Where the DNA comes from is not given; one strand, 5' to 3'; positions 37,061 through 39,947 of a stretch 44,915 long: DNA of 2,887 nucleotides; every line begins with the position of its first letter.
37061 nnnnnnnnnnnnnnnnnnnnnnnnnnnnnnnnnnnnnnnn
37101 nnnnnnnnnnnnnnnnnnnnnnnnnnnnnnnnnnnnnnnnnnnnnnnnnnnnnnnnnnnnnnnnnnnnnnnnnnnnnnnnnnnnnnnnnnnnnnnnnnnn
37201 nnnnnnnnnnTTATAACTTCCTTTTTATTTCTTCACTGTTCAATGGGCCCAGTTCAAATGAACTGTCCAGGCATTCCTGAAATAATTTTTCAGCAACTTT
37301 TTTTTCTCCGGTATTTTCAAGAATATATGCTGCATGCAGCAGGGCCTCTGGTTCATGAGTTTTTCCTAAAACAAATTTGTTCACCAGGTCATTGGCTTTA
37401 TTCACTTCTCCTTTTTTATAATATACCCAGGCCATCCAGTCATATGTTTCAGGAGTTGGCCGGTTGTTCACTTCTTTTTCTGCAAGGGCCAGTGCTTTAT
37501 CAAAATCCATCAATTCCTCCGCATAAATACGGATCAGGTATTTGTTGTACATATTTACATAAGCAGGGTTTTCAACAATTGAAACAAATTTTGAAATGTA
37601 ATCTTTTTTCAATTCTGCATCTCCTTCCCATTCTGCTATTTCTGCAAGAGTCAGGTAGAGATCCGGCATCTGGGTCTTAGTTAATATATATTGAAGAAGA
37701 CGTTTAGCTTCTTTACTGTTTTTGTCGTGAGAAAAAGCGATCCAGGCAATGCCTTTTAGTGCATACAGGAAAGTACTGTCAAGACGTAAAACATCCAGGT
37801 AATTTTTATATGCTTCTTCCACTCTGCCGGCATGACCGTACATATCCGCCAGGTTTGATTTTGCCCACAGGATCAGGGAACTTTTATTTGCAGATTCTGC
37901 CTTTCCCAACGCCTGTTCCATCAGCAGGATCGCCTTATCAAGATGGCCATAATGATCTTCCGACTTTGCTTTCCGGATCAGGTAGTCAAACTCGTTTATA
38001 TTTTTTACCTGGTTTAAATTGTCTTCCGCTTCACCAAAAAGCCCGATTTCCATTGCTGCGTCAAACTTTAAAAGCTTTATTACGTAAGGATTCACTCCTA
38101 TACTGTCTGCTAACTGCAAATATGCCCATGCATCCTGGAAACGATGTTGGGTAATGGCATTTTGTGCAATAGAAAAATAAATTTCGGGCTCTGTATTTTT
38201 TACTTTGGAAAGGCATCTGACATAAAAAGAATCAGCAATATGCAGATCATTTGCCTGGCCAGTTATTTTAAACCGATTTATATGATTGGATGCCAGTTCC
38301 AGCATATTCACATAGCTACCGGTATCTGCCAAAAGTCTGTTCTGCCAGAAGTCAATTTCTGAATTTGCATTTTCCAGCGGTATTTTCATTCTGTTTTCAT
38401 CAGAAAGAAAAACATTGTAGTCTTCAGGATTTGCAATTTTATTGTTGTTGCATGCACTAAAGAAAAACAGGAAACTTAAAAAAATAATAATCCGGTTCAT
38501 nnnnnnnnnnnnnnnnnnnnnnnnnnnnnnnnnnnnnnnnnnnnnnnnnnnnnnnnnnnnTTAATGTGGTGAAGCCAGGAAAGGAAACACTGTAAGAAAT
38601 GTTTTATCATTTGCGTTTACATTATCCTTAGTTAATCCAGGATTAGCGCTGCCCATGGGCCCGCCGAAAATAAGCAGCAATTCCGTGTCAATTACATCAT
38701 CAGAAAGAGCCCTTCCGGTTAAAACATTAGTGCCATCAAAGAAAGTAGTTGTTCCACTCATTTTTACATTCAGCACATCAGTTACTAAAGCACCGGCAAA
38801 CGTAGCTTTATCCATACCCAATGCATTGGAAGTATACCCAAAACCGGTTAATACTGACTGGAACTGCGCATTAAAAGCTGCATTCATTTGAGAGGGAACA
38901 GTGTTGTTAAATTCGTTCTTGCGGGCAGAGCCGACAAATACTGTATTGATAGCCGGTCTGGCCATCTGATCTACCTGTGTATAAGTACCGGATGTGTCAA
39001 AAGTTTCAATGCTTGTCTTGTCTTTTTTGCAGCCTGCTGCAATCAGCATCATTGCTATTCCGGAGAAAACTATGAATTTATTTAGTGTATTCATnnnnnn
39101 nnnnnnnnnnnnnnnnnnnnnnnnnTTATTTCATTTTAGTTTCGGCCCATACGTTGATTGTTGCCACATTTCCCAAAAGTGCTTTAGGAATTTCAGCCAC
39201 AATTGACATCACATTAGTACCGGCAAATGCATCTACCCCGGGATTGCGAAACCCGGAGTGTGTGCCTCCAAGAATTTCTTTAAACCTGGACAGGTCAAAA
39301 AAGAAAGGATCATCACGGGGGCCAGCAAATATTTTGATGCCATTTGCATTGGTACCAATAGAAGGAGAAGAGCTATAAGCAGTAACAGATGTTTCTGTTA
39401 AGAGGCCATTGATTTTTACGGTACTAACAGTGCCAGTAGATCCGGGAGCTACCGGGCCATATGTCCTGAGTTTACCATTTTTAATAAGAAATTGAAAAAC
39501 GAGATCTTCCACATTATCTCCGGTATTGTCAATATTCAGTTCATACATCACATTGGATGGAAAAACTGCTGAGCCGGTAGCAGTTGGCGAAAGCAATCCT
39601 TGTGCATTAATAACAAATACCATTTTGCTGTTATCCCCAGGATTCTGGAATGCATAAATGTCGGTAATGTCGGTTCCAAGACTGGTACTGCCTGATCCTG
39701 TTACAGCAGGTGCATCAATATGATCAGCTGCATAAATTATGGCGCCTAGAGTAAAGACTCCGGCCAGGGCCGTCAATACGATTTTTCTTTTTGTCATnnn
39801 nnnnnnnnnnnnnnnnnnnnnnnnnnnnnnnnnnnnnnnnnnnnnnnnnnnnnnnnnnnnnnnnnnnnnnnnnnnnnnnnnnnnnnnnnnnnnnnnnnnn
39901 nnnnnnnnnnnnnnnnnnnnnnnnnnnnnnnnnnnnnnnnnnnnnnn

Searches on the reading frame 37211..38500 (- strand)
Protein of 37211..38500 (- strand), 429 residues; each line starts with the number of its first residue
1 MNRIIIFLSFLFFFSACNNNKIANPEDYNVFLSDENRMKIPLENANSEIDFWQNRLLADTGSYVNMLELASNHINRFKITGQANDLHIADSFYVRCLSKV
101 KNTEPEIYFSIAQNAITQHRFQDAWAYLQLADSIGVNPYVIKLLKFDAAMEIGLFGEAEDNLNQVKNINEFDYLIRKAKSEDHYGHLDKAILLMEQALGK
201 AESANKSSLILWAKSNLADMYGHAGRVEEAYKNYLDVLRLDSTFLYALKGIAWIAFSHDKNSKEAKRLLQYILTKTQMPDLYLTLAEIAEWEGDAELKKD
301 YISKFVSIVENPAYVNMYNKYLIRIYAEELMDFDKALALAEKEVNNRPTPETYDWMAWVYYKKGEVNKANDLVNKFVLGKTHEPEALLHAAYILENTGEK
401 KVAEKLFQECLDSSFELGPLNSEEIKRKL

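Call 3: search_protein_families(library=pfam, proteins=[window:37211-38500:-], max_evalue=0.01)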
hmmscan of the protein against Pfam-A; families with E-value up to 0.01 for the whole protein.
window:37211-38500:- (429 aa): 10 families
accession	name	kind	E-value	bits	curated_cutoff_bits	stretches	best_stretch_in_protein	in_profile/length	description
PF07719.23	TPR_2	-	6e-10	38.9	27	0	215-242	5-32/34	Tetratricopeptide repeat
PF13424.12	TPR_12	-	8.3e-07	29.6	30.1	0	210-241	2-33/77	Tetratricopeptide repeat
PF12895.13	ANAPC3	-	2.3e-06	28.2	27.2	1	332-410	4-82/82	Anaphase-promoting complex, cyclosome, subunit 3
PF13181.12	TPR_8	-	4.4e-05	23.8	25.7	0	385-413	2-30/34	Tetratricopeptide repeat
PF13176.12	TPR_7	-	0.0003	21.1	27.9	0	215-241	3-29/36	Tetratricopeptide repeat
PF13428.12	TPR_14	-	0.0004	21.2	23.5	0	384-412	1-29/44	Tetratricopeptide repeat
PF13374.12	TPR_10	-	0.00064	20.1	27.5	0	211-239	2-30/42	Tetratricopeptide repeat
PF13174.12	TPR_6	-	0.0012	19.8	26.3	0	385-412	1-28/33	Tetratricopeptide repeat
PF10602.15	RPN7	-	0.0038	17.4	29.6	0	191-239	16-64/174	26S proteasome subunit RPN7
PF14559.12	TPR_19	-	0.0085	16.8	25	0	260-295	5-41/68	Tetratricopeptide repeat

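Call 28: search_protein_families(library=ncbifam, proteins=[window:37211-38500:-], max_evalue=0.001)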
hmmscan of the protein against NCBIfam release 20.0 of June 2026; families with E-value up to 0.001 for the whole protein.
window:37211-38500:- (429 aa): 6 families
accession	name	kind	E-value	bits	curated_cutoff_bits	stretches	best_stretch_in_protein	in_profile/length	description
TIGR02917.1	PEP_TPR_lipo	equivalog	1.3e-08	33.3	312.2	1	332-411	819-898/899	XrtA/PEP-CTERM system TPR-repeat protein PrsT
NF002725.1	PRK02603.1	equivalog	1.8e-06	28.1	143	0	326-405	51-127/173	photosystem I assembly protein Ycf3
TIGR02521.1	type_IV_pilW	equivalog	4.2e-06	26.5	154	0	356-413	37-94/234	type IV pilus biogenesis/stability protein PilW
NF047507.1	TPR_BatC_Lepto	exception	1.4e-05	24.6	175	1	177-265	64-150/214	TPR repeat-containing protein BatC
NF053520.1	HK_Porph_FimS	equivalog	0.00015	20.2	600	0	327-375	141-189/618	sensor histidine kinase FimS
NF040959.1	MamA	equivalog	0.0002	20.9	200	0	350-411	37-98/204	magnetosome protein MamA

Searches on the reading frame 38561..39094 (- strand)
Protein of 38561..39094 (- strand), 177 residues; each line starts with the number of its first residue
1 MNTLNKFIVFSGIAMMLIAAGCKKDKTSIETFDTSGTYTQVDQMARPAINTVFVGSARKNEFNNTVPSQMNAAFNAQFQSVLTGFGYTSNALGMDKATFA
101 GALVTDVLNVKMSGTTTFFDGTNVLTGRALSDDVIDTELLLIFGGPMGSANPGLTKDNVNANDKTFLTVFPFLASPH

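Call 3: search_protein_families(library=pfam, proteins=[window:38561-39094:-], max_evalue=0.01)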
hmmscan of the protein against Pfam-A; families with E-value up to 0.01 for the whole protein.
window:38561-39094:- (177 aa): 1 family
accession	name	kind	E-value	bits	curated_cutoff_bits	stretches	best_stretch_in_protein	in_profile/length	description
PF14224.11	DUF4331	-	4.1e-15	56.4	27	2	126-176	368-421/421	Domain of unknown function (DUF4331)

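Call 28: search_protein_families(library=ncbifam, proteins=[window:38561-39094:-], max_evalue=0.001)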
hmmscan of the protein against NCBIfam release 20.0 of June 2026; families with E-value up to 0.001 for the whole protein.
window:38561-39094:- (177 aa): 0 families

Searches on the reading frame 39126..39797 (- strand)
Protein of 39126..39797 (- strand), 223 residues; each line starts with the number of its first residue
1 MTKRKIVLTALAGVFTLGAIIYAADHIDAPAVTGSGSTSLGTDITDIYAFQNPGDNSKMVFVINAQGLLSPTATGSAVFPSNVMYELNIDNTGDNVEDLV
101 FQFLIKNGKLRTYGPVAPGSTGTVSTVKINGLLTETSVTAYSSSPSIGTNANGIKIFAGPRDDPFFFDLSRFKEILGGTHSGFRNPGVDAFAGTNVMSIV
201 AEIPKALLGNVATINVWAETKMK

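Call 3: search_protein_families(library=pfam, proteins=[window:39126-39797:-], max_evalue=0.01)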
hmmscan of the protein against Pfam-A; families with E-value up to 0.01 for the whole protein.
window:39126-39797:- (223 aa): 1 family
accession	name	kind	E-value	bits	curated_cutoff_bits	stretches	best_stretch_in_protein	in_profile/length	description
PF14224.11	DUF4331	-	3.1e-28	99.6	27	2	113-222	130-236/421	Domain of unknown function (DUF4331)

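Call 11: find_homologous_proteins(query=window:39126-39797:-)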
Query window:39126-39797:- (223 aa): 5396 proteins with E <= 0.001 among 5974 candidates; the best 120 are listed.
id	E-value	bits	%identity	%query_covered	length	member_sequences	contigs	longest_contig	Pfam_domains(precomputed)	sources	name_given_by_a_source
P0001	1.2e-139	481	100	100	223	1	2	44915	PF14224.12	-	-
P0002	9.6e-134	462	96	100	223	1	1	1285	PF14224.12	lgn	-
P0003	1.2e-117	409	83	100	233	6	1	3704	PF14224.12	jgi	jgi:hypothetical protein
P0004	4.2e-115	401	80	100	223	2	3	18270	PF14224.12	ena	-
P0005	1.2e-112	393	81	99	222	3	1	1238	PF14224.12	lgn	-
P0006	2.3e-112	392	81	99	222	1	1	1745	PF14224.12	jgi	-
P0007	1.3e-110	386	77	99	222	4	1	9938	PF14224.12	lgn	-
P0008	5.3e-109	381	77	99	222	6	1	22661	PF14224.12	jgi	jgi:Domain of unknown function (DUF4331)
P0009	7.0e-109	380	77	99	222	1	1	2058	PF14224.12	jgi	jgi:Domain of unknown function (DUF4331)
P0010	3.4e-108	378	76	99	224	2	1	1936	PF14224.12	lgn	-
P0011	5.2e-108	378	74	99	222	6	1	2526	PF14224.12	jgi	jgi:hypothetical protein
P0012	5.3e-108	378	76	99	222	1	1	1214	PF14224.12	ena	-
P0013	6.7e-108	377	76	99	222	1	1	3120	PF14224.12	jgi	jgi:hypothetical protein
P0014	7.0e-108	377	76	99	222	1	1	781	PF14224.12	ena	-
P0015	8.1e-108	377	76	99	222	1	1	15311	PF14224.12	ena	-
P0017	1.9e-107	376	78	100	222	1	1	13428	PF14224.12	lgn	-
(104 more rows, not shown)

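Call 14: find_related_loci(query=A1, collection=genome_contigs, flank=8000)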
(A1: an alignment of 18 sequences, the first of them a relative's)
Query A1 (223 aa) in genome_contigs; peptide patterns used: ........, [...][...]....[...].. (x = any residue, [..] = any of these).
600 stretches matched a pattern (row limit reached: there are more); 521 encode a relative of the query (tblastn E <= 1e-3); the best 80 are kept; 80 distinct loci.
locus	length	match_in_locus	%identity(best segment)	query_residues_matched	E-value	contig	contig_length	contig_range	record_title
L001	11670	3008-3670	76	3-223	1e-114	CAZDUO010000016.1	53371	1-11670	MAG TPA_asm: uncultured Chitinophaga sp. isolate binchicken_co21_311 genome assembly, contig: NODE_149_length_53371_cov_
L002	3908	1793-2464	74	1-223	7e-111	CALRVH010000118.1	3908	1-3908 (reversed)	MAG: Chitinophaga pinensis isolate JJ-MEM5D2-223-6-m1-bin345 genome assembly, contig: JJ-MEM5D2-223-C1973, whole genome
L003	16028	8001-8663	76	3-223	1e-110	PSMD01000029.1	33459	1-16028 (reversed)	MAG: Chitinophagaceae bacterium isolate ERB_2_1 NODE_303_length_33459_cov_4.036044, whole genome shotgun sequence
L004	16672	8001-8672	72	1-223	4e-107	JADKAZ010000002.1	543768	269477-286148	MAG: Chitinophagaceae bacterium isolate Mari_18-Q3-R65-66_MAXAC.024 tig00002606-10-5405070, whole genome shotgun sequenc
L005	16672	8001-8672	70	1-223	8e-107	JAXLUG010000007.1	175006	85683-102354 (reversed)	MAG: Chitinophagaceae bacterium isolate STL-BAC24 C1.91.fa-7, whole genome shotgun sequence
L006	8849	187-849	69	1-223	3e-105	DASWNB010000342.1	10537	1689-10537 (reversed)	MAG TPA_asm: Flavisolibacter sp. isolate SMAG_U3402 k141_655639, whole genome shotgun sequence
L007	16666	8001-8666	71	3-223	8e-105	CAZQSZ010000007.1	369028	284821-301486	MAG TPA_asm: uncultured Chitinophaga sp. isolate binchicken_co277_100 genome assembly, contig: NODE_43_length_369028_cov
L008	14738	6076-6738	73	3-223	2e-104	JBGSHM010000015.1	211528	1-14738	MAG: Chitinophagaceae bacterium isolate JTS-AC105 k141_1881533, whole genome shotgun sequence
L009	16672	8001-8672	71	1-223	4e-104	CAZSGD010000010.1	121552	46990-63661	MAG TPA_asm: uncultured Chitinophaga sp. isolate SRP173033_co1_308 genome assembly, contig: NODE_188_length_121552_cov_4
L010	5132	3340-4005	71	3-223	2e-104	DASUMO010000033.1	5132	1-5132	MAG TPA_asm: Chitinophagaceae bacterium isolate SMAG_U1575 k141_1272943, whole genome shotgun sequence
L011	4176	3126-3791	71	3-223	3e-104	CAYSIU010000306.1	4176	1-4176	MAG TPA_asm: uncultured Chitinophaga sp. isolate SRP273308_co1_200 genome assembly, contig: NODE_47189_length_4176_cov_4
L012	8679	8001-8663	68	4-223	2e-103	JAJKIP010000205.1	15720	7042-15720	MAG: Segetibacter sp. isolate b85_HoplandSoilSeptJan k101_4112738, whole genome shotgun sequence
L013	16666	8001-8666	70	3-223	2e-102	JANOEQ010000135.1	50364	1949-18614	MAG: Chitinophagaceae bacterium isolate SOY_65_metabat_221 SOY_65_k141_3071414, whole genome shotgun sequence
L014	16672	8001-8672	68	1-223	4e-101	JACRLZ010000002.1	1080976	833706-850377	MAG: Sphingobacteriales bacterium isolate NC_groundwater_1894_Pr3_B-0.1um_41_15 SR2-18-B1_coassembly_131735, whole genom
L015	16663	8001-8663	68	3-223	8e-101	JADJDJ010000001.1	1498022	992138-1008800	MAG: Chitinophagaceae bacterium isolate Aved_18-Q3-R54-62_MAXAC.105 tig00001646-10-14982070, whole genome shotgun sequen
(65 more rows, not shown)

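Call 28: search_protein_families(library=ncbifam, proteins=[window:39126-39797:-], max_evalue=0.001)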
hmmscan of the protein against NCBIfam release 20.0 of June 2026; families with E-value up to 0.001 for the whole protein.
window:39126-39797:- (223 aa): 0 families

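Call 40: find_encoding_contigs(protein=P0002, flank=1500, max_places=3)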
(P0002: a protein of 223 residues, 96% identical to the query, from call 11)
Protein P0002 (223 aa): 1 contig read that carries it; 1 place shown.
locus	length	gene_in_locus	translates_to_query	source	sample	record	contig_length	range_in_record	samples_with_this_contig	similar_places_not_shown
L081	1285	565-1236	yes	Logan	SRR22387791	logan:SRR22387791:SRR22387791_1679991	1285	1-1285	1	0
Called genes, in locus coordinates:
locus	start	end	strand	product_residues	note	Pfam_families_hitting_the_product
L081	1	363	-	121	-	?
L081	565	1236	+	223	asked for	PF14224:DUF4331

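Call 41: find_encoding_contigs(protein=P0003, flank=1500, max_places=3)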
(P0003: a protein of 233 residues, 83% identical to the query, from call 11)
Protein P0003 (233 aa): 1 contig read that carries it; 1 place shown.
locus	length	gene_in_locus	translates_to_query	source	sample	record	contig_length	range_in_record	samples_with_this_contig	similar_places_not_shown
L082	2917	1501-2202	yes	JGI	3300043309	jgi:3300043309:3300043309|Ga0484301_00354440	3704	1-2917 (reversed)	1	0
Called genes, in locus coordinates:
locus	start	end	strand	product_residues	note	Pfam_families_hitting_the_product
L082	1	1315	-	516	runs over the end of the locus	PF13620:CarboxypepD_reg, PF13715:CarbopepD_reg_2, PF07715:Plug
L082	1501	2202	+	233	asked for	PF14224:DUF4331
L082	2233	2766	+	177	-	PF14224:DUF4331 (weak)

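Call 42: find_encoding_contigs(protein=P0004, flank=6000, max_places=3)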
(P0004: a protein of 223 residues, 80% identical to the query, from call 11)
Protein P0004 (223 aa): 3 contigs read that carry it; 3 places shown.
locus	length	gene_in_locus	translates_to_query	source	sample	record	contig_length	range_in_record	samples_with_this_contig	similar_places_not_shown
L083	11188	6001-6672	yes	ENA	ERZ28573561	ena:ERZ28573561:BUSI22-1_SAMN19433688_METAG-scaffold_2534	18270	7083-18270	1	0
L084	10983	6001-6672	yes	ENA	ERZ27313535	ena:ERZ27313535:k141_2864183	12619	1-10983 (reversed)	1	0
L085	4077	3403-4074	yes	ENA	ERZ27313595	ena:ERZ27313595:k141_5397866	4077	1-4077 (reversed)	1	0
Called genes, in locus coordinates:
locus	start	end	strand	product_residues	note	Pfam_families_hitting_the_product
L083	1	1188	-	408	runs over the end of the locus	PF01979:Amidohydro_1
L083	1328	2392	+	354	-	PF03462:PCRF, PF00472:RF-1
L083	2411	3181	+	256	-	PF13852:DUF4197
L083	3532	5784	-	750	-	PF13620:CarboxypepD_reg, PF13715:CarbopepD_reg_2, PF07715:Plug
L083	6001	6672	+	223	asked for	PF14224:DUF4331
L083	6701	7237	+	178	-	PF14224:DUF4331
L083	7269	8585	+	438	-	PF13181:TPR_8 (faint), PF07719:TPR_2 (faint), PF13424:TPR_12 (faint), PF13428:TPR_14 (faint)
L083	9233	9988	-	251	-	PF10099:RskA_C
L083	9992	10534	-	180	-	PF07638:Sigma70_ECF (weak), PF04542:Sigma70_r2, PF08281:Sigma70_r4_2, PF04545:Sigma70_r4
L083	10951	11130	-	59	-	PF01597:GCV_H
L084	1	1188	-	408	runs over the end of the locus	PF01979:Amidohydro_1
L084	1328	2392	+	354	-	PF03462:PCRF, PF00472:RF-1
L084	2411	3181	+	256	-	PF13852:DUF4197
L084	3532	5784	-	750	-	PF13620:CarboxypepD_reg, PF13715:CarbopepD_reg_2, PF07715:Plug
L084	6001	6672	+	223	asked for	PF14224:DUF4331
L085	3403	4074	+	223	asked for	PF14224:DUF4331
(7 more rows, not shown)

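Call 43: find_encoding_contigs(protein=P0017, flank=6000, max_places=3)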
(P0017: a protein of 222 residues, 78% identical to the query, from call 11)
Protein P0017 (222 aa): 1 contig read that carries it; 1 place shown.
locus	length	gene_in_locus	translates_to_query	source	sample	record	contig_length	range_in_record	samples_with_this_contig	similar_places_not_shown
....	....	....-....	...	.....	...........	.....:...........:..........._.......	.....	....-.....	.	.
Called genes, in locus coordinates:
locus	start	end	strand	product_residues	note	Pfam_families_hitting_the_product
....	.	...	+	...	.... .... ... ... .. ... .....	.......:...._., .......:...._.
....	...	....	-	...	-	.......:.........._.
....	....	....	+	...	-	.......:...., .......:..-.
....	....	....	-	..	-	-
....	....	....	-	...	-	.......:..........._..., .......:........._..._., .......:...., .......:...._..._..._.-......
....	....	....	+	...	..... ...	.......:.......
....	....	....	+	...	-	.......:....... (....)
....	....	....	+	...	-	?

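Call 51: search_solved_structures(query=A1, max_evalue=1)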
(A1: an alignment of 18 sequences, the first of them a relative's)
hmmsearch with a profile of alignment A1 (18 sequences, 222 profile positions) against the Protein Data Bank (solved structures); distinct sequences matched with E-value up to 1: 3.
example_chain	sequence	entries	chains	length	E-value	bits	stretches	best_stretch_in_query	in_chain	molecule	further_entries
5dm6_U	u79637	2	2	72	0.18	14.6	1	96-155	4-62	50S ribosomal protein L28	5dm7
7a0r_U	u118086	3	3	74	0.37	13.6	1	96-146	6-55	50S ribosomal protein L28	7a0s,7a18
2zjp_U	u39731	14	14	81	0.45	13.3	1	96-145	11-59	50S RIBOSOMAL PROTEIN L28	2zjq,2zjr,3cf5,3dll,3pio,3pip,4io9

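Call 57: predict_structure(alignment_id=A1)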
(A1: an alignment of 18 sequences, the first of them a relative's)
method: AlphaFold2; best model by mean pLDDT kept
length: 223 residues; sequences in the alignment: 18
mean_pLDDT: 71.5   pTM: 0.72
mean pLDDT of the five models: 71.5, 69.6, 62.8, 60.4, 46.0
residues with pLDDT >= 90: 26; 70-90: 109; 50-70: 49; < 50: 39
segments of 3 or more residues with pLDDT < 50: 16-24, 27-39, 68-72, 123-128, 189-194
pLDDT, mean of each block of 10 residues (from residue 1): 65 50 46 39 74 85 68 62 84 79 89 76 49 87 89 90 65 81 64 67 87 78 61
secondary structure, 60 per line:
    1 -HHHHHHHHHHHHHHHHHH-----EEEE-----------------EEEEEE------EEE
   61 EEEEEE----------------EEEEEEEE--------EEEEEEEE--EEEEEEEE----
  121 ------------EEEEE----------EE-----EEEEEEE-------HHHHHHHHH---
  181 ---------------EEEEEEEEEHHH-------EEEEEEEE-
elements in order: H2-19 E25-28 E46-51 E58-66 E83-90 E99-106 E109-116 E133-137 E155-161 H169-177 E196-204 E215-222

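Call 61: fold_search(model_id=the predicted structure, library=pdb)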
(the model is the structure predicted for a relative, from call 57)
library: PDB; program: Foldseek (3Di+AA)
matches with E <= 10: 815; with E <= 0.001: 0
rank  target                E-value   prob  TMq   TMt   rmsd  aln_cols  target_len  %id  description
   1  5k59_D                4.6e-02  0.08  0.15  0.13  16.9       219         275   10  Crystal structure of LukGH from Staphylococcus aureus in complex with a neutralising antibody (released 2016-08-10)
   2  5nld_A                5.8e-02  0.20  0.20  0.27  16.3       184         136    9  Chicken GRIFIN (crystallisation pH: 7.5) (released 2018-02-14)
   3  5nlh_A                6.8e-02  0.15  0.18  0.24  17.2       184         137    8  Chicken GRIFIN (crystallisation pH: 8.5) (released 2018-02-14)
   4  5k59_C                6.8e-02  0.08  0.15  0.13  16.9       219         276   10  Crystal structure of LukGH from Staphylococcus aureus in complex with a neutralising antibody (released 2016-08-10)
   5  2xg3_A                6.8e-02  0.07  0.10  0.15  17.4       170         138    9  Human galectin-3 in complex with a benzamido-N-acetyllactoseamine inhibitor (released 2010-10-13)
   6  5nle_B                7.2e-02  0.16  0.19  0.26  16.6       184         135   10  Chicken GRIFIN (crystallisation pH: 8.0) (released 2018-02-14)
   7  5nld_B                7.2e-02  0.16  0.19  0.26  16.6       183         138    9  Chicken GRIFIN (crystallisation pH: 7.5) (released 2018-02-14)
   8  3vv1_A                8.0e-02  0.06  0.11  0.15  18.0       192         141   11  Crystal Structure of Caenorhabditis elegans galectin LEC-6 (released 2013-05-22)
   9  4lbj_A                9.4e-02  0.06  0.10  0.15  17.4       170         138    9  Crystal structure of Human galectin-3 CRD K176L mutant in complex with LNT (released 2014-01-22)
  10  3zsk                  1.0e-01  0.05  0.09  0.13  17.1       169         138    9  Crystal structure of Human Galectin-3 CRD with glycerol bound at 0.90 angstrom resolution (released 2011-12-14)
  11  4jpq_A                1.1e-01  0.38  0.25  0.25  11.6       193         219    9  Crystal structure of a putative carbohydrate-binding protein (BACUNI_03838) from Bacteroides uniformis ATCC 8492 at 2. (released 2013-04-17)
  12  6n3r_C                1.2e-01  0.14  0.20  0.27  16.0       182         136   10  Sheep Galectin-11 (LGALS11) complex with galactose (released 2020-05-20)
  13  3wud_A                1.2e-01  0.10  0.14  0.20  17.5       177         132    9  X-ray crystal structure of Xenopus laevis galectin-Ib (released 2015-04-08)
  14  4jpq_B                1.2e-01  0.35  0.24  0.25  11.6       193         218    9  Crystal structure of a putative carbohydrate-binding protein (BACUNI_03838) from Bacteroides uniformis ATCC 8492 at 2. (released 2013-04-17)
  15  1gan_A                1.3e-01  0.09  0.15  0.21  17.7       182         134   11  COMPLEX OF TOAD OVARY GALECTIN WITH N-ACETYLGALACTOSE (released 1997-09-04)
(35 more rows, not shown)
